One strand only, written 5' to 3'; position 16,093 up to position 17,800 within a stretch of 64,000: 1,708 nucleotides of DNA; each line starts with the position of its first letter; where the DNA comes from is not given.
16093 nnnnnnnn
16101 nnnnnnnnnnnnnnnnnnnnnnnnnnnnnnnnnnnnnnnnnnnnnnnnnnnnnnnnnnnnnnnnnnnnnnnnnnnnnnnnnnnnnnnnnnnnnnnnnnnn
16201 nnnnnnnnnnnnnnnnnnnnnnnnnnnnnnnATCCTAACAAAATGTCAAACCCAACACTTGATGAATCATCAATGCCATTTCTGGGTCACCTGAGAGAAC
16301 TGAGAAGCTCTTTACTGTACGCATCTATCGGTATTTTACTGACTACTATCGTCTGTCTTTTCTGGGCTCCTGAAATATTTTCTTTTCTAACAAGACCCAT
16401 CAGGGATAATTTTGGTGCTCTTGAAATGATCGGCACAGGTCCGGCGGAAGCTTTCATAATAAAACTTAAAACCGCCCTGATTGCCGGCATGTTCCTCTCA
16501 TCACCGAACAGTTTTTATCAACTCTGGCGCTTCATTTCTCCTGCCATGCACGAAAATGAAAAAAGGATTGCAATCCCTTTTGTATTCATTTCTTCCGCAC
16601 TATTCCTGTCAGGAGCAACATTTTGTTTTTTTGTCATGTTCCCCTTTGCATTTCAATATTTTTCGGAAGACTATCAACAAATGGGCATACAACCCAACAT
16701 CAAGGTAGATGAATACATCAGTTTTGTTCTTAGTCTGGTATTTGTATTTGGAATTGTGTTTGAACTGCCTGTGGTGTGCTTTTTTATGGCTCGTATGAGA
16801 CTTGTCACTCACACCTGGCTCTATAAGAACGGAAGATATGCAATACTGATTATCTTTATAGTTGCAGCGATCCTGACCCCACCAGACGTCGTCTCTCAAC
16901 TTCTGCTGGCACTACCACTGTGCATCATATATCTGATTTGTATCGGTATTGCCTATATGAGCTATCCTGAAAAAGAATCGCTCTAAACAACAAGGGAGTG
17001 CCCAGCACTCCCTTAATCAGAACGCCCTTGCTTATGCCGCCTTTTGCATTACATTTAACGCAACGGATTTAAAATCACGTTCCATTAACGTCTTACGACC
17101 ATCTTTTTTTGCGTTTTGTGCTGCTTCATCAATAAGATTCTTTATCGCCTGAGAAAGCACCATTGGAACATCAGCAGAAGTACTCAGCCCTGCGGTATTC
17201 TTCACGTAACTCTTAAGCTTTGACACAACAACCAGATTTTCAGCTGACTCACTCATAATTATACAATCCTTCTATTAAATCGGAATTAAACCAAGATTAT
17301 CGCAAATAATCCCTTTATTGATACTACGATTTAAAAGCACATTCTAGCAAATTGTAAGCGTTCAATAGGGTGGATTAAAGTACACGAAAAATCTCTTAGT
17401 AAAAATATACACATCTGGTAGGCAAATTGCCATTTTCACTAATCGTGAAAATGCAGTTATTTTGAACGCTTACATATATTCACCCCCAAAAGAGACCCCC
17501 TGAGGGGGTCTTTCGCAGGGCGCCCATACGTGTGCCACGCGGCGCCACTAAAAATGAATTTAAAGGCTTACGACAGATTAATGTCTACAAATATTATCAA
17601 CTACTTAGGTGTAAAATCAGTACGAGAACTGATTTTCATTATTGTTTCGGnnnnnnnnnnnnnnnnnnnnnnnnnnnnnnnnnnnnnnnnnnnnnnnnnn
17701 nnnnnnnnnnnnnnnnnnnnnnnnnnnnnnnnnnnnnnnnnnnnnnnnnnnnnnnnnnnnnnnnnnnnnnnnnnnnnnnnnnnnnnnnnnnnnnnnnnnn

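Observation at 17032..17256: Bacterial histone-fold protein (HMfB/Bd0055-like)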

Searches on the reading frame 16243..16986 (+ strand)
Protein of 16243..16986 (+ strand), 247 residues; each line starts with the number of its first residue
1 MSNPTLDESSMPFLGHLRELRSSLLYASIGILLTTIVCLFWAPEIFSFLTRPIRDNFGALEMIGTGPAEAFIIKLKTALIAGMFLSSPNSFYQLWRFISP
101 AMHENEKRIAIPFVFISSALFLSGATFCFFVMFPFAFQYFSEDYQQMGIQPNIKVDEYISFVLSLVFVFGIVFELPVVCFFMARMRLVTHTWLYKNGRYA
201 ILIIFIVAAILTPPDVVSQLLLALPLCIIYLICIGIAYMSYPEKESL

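Call 37: search_protein_families(library=pfam, proteins=[window:16243-16986:+], max_evalue=0.001)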
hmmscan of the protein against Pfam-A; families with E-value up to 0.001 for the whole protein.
window:16243-16986:+ (247 aa): 1 family
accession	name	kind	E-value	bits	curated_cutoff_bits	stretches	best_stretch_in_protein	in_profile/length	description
PF00902.23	TatC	-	6.8e-71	238.8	25.1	1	16-225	2-208/208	Sec-independent protein translocase protein (TatC)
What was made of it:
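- Checked: The gene is convergent with a true TatC gene (16243-16986, PF00902, E 7e-71, call 37).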

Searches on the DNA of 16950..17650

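Call 59: search_rna_families(source=window, start=16950, end=17650, threshold=evalue, max_evalue=1)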
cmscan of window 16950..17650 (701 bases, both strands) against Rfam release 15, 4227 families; matches with E-value up to 1: 0.
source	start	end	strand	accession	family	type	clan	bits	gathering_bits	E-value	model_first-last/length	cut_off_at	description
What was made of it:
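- There is no Rfam match even at E <= 1 (call 59).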
